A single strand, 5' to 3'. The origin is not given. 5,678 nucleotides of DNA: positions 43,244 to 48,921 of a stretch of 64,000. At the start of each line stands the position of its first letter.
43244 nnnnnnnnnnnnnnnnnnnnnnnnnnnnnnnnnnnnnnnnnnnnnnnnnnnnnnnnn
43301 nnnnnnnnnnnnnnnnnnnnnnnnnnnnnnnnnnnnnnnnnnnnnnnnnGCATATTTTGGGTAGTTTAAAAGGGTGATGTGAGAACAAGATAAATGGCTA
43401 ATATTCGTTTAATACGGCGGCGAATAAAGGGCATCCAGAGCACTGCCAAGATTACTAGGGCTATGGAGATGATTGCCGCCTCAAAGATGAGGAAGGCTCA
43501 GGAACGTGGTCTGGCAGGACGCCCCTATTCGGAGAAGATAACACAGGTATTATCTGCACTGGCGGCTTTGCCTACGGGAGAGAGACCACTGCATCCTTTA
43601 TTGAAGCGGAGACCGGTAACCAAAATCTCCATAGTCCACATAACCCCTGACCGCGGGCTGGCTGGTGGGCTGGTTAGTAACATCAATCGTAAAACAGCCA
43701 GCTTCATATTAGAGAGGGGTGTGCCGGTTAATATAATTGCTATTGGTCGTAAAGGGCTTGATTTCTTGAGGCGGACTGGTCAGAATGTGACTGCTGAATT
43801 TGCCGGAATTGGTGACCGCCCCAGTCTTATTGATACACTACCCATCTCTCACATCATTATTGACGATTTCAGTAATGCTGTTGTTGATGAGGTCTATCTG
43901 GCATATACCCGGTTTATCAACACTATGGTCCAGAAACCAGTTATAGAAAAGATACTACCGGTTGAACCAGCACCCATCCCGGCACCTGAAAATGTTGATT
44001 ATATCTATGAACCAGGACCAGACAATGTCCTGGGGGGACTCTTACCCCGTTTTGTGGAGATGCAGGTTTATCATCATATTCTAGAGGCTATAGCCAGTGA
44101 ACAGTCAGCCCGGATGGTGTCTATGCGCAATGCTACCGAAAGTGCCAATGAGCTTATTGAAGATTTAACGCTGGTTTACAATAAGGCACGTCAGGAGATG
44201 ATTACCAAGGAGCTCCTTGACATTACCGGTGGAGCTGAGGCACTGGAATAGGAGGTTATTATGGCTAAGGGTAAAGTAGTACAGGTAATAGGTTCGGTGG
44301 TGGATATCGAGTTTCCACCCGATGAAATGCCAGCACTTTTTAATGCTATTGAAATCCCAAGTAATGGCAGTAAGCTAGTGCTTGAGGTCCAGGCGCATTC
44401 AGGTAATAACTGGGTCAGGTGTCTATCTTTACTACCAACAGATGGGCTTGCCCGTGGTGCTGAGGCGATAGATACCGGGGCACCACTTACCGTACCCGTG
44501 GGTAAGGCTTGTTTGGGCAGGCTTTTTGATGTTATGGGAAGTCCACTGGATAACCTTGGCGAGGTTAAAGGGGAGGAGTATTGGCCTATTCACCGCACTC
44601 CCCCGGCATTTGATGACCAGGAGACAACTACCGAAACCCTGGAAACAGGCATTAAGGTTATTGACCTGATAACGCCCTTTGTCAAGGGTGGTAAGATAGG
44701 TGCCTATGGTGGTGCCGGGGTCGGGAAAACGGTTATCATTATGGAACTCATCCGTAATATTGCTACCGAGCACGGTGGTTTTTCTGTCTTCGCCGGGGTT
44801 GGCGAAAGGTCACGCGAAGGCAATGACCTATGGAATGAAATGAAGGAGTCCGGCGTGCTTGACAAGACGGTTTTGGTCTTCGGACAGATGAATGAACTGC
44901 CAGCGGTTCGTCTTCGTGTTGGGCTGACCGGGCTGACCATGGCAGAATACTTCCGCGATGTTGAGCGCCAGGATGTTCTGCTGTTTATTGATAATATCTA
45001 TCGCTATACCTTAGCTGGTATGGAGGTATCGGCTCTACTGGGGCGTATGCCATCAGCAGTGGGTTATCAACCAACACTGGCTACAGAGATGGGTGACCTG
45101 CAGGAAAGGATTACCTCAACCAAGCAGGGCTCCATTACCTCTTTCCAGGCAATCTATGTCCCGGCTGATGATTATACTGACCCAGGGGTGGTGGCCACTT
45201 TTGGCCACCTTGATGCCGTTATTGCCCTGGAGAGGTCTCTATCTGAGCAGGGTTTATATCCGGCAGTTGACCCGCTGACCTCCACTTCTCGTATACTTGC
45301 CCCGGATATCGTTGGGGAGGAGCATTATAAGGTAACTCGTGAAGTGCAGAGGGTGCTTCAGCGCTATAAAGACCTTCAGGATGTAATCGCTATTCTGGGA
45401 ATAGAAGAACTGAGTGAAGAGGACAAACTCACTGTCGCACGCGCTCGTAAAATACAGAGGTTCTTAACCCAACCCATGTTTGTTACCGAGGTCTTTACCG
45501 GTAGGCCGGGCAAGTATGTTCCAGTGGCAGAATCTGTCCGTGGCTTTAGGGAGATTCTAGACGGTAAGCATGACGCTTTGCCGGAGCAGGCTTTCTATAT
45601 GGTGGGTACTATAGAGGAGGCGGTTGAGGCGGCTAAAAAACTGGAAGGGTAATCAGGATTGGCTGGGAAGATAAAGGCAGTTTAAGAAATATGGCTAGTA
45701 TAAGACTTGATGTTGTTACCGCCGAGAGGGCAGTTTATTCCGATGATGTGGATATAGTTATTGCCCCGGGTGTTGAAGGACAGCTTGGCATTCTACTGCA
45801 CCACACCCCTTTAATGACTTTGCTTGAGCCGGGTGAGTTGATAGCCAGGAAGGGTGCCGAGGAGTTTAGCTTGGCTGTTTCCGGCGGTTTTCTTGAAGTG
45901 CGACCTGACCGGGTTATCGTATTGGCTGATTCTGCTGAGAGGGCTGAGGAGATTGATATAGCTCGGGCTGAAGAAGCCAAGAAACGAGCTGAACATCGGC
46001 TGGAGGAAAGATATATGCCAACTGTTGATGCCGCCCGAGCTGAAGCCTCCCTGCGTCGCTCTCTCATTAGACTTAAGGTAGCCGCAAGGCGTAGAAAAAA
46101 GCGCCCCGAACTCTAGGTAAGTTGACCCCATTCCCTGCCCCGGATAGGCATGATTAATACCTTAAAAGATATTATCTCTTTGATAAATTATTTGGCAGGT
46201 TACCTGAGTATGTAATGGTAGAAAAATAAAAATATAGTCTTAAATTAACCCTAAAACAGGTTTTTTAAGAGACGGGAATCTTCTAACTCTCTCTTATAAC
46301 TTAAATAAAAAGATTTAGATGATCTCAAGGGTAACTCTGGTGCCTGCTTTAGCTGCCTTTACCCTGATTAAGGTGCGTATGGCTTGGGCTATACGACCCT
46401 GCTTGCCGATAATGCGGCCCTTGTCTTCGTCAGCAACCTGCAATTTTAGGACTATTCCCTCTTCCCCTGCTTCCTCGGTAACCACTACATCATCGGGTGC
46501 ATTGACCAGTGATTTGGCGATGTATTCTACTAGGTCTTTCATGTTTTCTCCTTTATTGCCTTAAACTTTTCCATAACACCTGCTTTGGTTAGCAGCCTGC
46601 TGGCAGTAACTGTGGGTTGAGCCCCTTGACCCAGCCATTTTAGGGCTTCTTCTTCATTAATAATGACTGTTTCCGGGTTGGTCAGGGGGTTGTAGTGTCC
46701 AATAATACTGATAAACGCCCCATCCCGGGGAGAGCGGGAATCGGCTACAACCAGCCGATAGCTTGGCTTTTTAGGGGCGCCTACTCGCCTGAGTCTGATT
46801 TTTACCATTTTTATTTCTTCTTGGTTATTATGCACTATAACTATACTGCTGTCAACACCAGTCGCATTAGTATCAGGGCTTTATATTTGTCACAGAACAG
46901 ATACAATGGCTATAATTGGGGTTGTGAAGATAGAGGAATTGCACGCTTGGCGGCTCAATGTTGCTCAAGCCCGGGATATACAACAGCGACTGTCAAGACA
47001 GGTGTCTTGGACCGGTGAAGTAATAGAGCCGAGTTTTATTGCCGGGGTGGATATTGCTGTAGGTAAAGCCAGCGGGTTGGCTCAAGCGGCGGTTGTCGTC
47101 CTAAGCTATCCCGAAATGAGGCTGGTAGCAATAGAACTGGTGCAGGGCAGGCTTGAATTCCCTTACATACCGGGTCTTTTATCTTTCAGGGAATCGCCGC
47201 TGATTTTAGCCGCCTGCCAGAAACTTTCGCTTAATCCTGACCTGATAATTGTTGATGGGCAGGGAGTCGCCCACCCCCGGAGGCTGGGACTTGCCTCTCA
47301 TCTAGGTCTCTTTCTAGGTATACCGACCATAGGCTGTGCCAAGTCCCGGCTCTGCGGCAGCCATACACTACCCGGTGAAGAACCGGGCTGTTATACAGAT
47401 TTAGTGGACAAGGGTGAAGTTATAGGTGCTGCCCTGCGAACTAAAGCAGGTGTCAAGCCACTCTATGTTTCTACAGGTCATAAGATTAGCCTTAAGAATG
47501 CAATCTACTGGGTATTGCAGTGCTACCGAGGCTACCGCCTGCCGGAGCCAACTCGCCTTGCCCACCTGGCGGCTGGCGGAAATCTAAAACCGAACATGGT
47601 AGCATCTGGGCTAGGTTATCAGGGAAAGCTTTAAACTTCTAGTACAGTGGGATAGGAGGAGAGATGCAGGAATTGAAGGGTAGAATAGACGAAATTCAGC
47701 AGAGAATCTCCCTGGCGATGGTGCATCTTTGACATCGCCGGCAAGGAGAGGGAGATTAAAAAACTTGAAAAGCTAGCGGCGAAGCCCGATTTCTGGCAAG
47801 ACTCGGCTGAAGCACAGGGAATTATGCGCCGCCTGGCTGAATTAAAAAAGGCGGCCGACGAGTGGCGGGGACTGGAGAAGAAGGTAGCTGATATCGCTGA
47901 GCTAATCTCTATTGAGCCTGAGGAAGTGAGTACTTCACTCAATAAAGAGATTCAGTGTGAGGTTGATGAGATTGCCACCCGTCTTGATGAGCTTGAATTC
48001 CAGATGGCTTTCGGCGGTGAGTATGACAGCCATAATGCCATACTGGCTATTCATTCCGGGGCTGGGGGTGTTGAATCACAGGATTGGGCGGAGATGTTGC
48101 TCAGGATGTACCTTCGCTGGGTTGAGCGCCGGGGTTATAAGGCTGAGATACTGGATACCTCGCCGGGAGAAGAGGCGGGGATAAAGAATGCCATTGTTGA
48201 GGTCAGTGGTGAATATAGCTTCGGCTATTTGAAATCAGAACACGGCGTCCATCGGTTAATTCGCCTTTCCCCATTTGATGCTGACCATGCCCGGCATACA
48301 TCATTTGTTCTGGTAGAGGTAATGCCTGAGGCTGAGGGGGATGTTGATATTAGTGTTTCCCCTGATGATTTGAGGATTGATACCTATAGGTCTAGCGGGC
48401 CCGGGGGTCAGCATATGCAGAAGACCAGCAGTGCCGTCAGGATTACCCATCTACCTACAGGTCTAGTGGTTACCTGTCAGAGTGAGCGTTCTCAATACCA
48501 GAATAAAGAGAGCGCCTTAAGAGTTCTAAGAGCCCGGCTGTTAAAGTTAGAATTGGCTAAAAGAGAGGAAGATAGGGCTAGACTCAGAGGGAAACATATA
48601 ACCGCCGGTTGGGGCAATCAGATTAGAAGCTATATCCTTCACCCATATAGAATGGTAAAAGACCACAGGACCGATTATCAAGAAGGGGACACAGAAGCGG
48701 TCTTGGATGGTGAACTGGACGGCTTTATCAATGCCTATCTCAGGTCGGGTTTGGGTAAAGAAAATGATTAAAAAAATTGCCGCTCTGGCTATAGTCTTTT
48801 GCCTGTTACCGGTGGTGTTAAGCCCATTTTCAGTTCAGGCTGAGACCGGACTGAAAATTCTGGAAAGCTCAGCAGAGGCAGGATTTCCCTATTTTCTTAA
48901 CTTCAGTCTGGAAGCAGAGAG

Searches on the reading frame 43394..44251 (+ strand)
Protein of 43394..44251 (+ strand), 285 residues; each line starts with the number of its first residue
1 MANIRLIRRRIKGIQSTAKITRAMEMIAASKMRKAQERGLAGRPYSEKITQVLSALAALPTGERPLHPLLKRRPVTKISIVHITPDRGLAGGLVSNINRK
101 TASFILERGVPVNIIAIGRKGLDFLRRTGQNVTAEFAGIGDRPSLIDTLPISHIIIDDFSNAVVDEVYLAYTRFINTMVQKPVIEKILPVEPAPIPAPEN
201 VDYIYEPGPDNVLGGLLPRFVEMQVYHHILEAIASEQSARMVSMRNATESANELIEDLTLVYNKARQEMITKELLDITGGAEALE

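Call 56: search_protein_families(library=pfam, proteins=[window:43394-44251:+], max_evalue=0.00001)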
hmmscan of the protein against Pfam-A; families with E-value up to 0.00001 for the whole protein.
window:43394-44251:+ (285 aa): 1 family
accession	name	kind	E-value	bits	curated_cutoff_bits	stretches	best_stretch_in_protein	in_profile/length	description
PF00231.24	ATP-synt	-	1.1e-88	298.1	39.9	1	3-284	1-285/285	ATP synthase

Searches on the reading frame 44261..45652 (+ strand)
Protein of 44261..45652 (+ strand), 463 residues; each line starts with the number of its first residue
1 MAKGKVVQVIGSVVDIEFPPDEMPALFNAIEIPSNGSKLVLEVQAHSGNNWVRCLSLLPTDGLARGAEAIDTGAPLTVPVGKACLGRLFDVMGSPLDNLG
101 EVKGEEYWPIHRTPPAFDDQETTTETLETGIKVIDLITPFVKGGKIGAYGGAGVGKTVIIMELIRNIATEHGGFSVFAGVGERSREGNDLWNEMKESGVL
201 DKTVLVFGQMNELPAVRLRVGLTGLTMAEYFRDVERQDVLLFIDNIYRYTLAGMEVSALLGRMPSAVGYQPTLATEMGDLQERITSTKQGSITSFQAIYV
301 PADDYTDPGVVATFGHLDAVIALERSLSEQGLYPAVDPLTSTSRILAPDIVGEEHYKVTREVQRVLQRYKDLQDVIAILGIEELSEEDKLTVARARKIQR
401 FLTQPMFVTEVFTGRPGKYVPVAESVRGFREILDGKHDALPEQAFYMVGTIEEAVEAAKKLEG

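Call 56: search_protein_families(library=pfam, proteins=[window:44261-45652:+], max_evalue=0.00001)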
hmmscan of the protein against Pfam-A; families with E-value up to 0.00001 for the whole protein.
window:44261-45652:+ (463 aa): 3 families
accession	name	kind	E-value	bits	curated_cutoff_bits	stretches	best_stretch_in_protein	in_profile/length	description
PF00006.31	ATP-synt_ab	-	4.3e-70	236.1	29.5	1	130-343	1-213/213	ATP synthase alpha/beta family, nucleotide-binding domain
PF22919.1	ATP-synt_VA_C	-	4.2e-16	59.3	24.7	1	349-425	6-84/101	C-terminal domain of V and A type ATP synthase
PF02874.29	ATP-synt_ab_N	-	2.5e-15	57.1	20.9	1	6-73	1-69/69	ATP synthase alpha/beta family, beta-barrel domain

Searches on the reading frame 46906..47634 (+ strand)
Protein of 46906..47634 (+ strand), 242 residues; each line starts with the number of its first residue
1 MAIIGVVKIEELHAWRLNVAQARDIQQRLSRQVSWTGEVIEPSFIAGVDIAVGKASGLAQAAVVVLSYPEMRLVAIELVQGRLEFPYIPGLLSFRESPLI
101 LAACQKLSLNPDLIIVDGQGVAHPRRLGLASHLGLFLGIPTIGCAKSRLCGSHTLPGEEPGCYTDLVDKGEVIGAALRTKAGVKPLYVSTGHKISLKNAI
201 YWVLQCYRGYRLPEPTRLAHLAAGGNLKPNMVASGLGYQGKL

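Call 57: search_protein_families(library=pfam, proteins=[window:46906-47634:+], max_evalue=0.00001)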
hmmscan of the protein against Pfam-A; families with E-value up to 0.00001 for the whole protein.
window:46906-47634:+ (242 aa): 1 family
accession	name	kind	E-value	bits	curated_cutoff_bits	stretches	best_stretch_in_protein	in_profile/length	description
PF04493.20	Endonuclease_5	-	4.1e-73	245.7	23.4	1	28-220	2-197/198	Endonuclease V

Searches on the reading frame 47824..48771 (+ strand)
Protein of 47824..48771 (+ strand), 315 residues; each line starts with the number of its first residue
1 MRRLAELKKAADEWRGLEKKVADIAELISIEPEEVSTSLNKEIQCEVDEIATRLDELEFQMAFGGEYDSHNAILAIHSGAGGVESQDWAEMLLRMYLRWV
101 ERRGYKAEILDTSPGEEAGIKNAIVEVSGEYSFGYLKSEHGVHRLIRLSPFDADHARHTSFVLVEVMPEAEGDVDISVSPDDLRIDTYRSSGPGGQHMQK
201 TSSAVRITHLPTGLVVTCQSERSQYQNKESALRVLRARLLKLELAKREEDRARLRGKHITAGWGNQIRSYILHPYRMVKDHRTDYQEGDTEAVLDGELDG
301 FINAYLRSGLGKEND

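Call 57: search_protein_families(library=pfam, proteins=[window:47824-48771:+], max_evalue=0.00001)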
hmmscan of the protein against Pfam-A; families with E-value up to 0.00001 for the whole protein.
window:47824-48771:+ (315 aa): 2 families
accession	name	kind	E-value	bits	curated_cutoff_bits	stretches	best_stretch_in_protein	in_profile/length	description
PF03462.23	PCRF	-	9.8e-47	159.7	24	1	2-164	29-194/194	PCRF domain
PF00472.26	RF-1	-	1.3e-40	138.4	35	1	173-282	2-116/116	RF-1 domain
